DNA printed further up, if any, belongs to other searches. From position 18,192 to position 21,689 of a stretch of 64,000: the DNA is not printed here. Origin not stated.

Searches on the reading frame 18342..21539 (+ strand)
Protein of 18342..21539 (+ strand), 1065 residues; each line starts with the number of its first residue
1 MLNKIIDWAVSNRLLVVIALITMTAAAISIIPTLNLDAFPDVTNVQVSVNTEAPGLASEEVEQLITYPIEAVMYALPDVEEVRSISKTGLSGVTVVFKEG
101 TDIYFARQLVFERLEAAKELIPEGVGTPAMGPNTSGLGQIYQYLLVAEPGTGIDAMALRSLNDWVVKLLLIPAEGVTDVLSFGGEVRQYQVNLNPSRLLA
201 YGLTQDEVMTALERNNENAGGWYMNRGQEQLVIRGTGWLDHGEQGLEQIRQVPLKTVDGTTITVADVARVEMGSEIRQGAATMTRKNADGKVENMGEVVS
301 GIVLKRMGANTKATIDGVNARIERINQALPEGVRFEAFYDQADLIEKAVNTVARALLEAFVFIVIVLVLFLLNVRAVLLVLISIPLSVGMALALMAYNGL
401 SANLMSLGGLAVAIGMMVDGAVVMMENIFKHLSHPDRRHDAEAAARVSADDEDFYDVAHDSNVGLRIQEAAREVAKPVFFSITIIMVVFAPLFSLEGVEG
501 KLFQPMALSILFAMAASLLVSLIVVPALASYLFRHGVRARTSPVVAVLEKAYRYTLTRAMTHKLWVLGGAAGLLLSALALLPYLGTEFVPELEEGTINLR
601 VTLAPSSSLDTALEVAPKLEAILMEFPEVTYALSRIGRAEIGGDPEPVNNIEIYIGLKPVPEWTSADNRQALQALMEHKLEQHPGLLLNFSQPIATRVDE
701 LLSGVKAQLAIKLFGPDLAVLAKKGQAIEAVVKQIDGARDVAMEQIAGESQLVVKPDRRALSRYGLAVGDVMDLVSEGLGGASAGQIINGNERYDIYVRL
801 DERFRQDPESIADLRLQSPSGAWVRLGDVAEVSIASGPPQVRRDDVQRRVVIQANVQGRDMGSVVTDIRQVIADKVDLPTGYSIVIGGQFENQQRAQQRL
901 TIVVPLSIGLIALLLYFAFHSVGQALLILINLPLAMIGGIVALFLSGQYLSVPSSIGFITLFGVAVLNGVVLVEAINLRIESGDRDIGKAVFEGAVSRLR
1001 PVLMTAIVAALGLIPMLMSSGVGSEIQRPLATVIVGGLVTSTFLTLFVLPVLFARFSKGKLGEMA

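Call 60: search_protein_families(library=pfam, proteins=[window:18342-21539:+], max_evalue=0.00001)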
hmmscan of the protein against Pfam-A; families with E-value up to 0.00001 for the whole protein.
window:18342-21539:+ (1065 aa): 1 family
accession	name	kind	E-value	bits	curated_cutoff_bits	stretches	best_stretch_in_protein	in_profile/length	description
PF00873.25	ACR_tran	-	7.2e-274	911.6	28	1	6-1056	2-1020/1021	AcrB/AcrD/AcrF family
